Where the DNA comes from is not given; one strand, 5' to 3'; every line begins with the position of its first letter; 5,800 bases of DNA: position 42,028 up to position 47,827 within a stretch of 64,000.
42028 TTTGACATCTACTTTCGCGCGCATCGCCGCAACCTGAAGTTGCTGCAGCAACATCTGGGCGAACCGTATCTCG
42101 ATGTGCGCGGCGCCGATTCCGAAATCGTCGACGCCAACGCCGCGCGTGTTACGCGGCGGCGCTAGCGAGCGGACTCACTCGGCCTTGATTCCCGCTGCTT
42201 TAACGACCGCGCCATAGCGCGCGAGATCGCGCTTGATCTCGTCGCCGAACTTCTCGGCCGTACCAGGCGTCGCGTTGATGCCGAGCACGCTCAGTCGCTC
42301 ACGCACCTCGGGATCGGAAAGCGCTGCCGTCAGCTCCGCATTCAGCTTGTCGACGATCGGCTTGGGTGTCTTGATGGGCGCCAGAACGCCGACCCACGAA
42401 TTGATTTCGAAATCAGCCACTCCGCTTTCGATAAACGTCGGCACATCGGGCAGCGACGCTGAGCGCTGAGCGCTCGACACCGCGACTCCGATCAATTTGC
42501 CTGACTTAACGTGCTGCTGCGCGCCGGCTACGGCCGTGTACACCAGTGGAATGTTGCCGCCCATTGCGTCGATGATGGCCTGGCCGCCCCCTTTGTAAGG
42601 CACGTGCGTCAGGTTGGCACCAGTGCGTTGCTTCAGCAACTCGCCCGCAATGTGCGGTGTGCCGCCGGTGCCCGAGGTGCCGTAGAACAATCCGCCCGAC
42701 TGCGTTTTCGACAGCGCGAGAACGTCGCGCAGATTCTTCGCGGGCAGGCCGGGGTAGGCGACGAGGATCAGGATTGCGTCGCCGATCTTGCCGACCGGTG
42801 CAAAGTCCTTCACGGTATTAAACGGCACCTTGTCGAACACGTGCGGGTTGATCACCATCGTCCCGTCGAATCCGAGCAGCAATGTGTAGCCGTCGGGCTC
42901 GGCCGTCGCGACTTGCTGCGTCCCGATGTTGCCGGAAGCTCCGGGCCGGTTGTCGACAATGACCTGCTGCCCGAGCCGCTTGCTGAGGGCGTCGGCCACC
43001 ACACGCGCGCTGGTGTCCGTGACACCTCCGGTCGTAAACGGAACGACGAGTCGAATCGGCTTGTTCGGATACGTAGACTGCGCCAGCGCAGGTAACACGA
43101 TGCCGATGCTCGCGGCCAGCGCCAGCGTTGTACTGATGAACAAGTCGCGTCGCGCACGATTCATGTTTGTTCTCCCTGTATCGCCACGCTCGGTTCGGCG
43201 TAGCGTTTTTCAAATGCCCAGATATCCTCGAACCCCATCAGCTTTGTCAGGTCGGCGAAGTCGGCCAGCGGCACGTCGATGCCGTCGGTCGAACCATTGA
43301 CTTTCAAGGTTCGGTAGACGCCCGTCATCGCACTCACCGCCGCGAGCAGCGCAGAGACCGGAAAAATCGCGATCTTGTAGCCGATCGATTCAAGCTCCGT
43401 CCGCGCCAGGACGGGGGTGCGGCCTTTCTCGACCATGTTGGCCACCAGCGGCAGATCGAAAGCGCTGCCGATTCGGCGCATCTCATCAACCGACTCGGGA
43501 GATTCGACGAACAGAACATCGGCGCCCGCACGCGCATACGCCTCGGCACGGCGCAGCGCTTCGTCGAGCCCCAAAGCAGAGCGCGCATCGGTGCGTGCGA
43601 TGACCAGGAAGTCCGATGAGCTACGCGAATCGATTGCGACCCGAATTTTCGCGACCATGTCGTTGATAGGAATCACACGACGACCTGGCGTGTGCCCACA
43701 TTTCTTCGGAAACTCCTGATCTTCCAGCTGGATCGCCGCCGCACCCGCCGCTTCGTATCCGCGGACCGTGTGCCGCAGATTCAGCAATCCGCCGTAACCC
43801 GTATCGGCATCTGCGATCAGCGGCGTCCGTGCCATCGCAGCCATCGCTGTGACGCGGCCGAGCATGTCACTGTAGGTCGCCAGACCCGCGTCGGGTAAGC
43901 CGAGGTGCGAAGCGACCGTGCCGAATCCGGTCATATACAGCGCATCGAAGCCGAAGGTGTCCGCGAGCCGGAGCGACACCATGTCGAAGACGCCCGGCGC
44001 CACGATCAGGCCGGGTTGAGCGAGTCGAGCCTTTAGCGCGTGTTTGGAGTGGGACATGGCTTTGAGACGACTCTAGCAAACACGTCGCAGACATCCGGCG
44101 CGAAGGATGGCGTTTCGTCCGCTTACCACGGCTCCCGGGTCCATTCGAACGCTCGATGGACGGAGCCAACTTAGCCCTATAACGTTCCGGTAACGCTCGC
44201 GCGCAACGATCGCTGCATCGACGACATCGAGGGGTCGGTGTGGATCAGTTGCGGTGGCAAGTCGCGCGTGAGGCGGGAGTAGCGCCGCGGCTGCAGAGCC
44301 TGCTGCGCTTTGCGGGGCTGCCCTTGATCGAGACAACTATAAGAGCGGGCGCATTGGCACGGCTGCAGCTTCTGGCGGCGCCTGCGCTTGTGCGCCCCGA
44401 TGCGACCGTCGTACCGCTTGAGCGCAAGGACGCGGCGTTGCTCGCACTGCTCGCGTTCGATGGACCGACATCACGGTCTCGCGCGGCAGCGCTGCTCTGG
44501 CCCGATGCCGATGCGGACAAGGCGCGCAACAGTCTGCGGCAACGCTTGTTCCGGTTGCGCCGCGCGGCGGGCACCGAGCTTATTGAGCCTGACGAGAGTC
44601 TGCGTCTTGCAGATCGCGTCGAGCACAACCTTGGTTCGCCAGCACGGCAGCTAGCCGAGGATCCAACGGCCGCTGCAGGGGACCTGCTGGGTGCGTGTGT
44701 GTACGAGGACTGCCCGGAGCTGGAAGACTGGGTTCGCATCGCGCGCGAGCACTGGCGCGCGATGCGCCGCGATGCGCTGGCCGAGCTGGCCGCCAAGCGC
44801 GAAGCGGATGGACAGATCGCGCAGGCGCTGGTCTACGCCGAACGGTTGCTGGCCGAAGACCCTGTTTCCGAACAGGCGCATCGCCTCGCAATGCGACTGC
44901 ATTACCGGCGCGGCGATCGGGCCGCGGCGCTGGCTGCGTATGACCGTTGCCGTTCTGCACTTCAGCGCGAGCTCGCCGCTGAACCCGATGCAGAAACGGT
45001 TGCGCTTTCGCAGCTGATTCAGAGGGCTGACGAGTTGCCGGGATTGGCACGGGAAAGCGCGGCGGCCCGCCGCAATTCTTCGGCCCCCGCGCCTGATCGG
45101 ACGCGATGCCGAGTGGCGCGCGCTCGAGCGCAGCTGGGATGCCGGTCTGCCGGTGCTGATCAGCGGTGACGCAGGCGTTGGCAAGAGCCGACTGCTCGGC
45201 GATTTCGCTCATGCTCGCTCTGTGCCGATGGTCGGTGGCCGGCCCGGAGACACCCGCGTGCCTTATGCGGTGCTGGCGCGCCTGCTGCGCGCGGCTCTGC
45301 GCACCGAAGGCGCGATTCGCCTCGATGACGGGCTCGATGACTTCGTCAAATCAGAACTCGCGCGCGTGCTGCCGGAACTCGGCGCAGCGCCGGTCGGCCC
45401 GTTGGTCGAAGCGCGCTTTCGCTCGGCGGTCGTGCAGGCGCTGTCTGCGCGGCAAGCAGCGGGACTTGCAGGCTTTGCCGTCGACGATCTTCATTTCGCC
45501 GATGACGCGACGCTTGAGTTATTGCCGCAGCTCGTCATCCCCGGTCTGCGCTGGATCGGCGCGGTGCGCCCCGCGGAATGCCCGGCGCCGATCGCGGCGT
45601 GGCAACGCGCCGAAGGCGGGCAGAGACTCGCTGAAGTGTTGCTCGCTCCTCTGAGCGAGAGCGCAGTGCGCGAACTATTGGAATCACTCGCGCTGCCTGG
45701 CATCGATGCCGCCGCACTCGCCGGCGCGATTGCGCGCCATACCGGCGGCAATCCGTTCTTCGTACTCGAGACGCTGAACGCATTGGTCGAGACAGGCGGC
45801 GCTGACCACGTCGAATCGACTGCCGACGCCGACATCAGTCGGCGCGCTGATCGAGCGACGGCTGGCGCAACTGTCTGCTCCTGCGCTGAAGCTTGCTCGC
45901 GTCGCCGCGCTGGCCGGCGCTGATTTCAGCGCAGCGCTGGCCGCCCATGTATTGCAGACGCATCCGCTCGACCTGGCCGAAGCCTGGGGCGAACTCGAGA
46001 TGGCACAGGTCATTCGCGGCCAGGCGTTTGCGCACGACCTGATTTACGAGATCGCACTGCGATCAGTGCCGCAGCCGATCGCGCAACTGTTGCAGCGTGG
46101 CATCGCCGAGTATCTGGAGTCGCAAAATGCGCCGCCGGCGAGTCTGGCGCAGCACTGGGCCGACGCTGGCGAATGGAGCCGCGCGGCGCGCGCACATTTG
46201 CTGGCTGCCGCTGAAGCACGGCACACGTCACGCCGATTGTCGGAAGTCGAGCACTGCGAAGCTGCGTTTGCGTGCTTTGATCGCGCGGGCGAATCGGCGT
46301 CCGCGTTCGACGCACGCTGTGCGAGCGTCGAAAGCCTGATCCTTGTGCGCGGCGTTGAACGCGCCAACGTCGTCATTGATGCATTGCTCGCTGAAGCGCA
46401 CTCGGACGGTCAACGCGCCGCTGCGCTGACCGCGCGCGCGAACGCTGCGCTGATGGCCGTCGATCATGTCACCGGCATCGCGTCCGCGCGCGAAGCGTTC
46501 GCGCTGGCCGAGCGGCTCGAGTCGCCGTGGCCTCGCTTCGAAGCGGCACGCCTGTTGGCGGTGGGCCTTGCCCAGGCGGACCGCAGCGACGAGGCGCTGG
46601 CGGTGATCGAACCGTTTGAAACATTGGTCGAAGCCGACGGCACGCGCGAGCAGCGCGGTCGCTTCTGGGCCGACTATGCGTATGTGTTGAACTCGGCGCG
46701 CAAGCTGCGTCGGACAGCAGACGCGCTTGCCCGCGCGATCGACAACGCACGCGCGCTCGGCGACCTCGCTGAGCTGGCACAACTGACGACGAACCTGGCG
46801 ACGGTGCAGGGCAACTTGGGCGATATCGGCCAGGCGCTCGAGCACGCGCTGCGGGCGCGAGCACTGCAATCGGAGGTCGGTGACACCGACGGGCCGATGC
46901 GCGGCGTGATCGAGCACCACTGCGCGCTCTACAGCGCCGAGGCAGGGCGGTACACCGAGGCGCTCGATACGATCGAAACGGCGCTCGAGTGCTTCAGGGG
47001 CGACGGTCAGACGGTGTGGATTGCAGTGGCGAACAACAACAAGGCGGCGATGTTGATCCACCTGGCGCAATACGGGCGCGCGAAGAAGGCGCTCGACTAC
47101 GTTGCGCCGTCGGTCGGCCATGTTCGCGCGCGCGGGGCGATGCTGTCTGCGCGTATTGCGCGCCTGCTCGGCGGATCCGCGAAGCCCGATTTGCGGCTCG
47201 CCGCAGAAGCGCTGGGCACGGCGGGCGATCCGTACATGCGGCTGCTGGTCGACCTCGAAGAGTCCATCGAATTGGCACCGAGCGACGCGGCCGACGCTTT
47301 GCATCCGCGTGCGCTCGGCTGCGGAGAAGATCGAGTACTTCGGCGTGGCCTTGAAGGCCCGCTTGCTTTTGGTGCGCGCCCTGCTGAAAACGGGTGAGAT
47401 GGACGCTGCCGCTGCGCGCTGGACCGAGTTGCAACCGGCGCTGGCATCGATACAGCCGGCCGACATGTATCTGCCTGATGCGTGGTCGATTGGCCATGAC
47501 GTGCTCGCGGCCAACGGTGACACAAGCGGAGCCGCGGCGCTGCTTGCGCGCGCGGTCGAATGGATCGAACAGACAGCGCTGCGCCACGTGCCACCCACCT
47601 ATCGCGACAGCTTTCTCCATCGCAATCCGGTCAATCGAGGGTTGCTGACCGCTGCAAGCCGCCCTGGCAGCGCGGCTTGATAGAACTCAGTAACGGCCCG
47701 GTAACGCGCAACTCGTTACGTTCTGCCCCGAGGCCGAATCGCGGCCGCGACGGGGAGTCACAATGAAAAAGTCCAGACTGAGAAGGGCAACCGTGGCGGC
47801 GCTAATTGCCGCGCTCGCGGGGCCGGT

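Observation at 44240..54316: SARP-type STAND regulator followed by an island of uncharacterised secreted proteins in a mirrored paralog arrangement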

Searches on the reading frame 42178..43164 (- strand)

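Call 87: search_protein_families(library=pfam, proteins=[window:42178-43164:-], max_evalue=0.01)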
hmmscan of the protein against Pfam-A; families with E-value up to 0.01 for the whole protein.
window:42178-43164:- (329 aa): 1 family
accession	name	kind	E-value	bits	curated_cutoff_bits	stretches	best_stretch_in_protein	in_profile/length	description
PF03401.19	TctC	-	9.1e-70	235.7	27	1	53-325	2-273/274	Tripartite tricarboxylate transporter family receptor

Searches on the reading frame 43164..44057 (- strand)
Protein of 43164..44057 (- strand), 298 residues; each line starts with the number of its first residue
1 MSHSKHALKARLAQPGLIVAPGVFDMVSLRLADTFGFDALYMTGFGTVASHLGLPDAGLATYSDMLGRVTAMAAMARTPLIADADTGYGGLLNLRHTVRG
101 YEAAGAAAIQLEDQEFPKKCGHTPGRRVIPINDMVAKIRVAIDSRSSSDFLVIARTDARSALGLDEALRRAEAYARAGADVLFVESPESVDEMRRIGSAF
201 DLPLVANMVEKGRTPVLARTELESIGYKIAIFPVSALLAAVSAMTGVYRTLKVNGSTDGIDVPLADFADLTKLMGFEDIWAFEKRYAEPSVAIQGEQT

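Call 87: search_protein_families(library=pfam, proteins=[window:43164-44057:-], max_evalue=0.01)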
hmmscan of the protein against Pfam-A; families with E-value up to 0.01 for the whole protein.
window:43164-44057:- (298 aa): 2 families
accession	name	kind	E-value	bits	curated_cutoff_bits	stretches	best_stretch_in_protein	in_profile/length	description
PF13714.12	PEP_mutase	-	5.7e-44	150.9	31.5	1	10-249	3-237/240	Phosphoenolpyruvate phosphomutase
PF00463.27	ICL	-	6.4e-15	55.1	26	1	78-162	150-237/526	Isocitrate lyase family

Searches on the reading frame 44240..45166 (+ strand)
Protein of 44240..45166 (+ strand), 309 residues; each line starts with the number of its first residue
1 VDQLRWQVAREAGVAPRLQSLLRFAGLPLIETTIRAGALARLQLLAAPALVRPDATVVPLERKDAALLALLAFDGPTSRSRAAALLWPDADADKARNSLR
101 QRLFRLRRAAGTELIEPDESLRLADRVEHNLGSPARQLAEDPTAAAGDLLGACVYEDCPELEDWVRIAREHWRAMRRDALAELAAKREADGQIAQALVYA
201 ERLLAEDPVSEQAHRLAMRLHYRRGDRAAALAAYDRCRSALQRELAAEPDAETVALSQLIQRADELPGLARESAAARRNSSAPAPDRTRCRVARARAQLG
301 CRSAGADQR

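Call 6: search_protein_families(library=pfam, proteins=[window:44240-45166:+], max_evalue=0.01)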
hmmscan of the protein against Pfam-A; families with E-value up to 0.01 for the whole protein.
window:44240-45166:+ (309 aa): 1 family
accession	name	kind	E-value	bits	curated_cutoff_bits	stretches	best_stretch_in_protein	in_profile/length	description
PF03704.23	BTAD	-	4e-17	63.4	22.1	1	138-260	24-145/146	Bacterial transcriptional activator domain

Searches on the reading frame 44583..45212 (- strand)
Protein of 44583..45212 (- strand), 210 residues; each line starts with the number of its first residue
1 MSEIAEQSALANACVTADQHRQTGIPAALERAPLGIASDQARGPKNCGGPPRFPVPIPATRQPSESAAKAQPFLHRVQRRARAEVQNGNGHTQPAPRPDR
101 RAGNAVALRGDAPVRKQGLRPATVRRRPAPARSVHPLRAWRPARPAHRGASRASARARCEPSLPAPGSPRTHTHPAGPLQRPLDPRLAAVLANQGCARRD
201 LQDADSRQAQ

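Call 87: search_protein_families(library=pfam, proteins=[window:44583-45212:-], max_evalue=0.01)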
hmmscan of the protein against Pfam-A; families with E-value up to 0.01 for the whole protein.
window:44583-45212:- (210 aa): 0 families

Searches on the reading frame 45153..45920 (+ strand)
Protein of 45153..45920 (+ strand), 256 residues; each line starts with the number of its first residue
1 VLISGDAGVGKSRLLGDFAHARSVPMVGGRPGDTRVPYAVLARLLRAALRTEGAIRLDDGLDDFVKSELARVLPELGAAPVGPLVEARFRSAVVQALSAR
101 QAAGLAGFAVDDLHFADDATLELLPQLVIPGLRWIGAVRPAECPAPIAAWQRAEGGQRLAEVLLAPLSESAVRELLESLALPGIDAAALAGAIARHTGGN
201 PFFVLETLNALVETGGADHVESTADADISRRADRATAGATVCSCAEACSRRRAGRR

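Call 6: search_protein_families(library=pfam, proteins=[window:45153-45920:+], max_evalue=0.01)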
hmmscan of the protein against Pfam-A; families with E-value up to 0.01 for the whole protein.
window:45153-45920:+ (256 aa): 2 families
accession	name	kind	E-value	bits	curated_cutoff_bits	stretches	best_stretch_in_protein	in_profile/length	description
PF13191.12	AAA_16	-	3.6e-11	44.3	32.6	1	1-128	27-156/167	AAA ATPase domain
PF13401.12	AAA_22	-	0.0069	17.1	27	0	1-128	8-108/130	AAA domain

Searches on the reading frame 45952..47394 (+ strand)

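Call 6: search_protein_families(library=pfam, proteins=[window:45952-47394:+], max_evalue=0.01)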
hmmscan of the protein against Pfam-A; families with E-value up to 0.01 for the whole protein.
window:45952-47394:+ (481 aa): 1 family
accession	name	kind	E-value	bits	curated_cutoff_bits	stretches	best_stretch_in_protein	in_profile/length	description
PF13424.12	TPR_12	-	4.4e-07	30.4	30.1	1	275-349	2-76/77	Tetratricopeptide repeat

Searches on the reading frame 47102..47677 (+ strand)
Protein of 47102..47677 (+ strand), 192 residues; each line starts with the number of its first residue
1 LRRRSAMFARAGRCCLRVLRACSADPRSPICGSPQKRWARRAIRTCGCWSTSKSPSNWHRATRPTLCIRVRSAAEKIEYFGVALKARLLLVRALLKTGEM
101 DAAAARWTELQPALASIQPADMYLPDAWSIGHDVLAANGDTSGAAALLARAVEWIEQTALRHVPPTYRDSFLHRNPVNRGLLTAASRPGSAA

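Call 6: search_protein_families(library=pfam, proteins=[window:47102-47677:+], max_evalue=0.01)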
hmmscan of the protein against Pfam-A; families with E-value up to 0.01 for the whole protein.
window:47102-47677:+ (192 aa): 1 family
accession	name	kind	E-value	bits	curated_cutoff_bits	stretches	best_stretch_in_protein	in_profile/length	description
PF14559.12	TPR_19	-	0.0011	19.6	25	0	85-106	26-47/68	Tetratricopeptide repeat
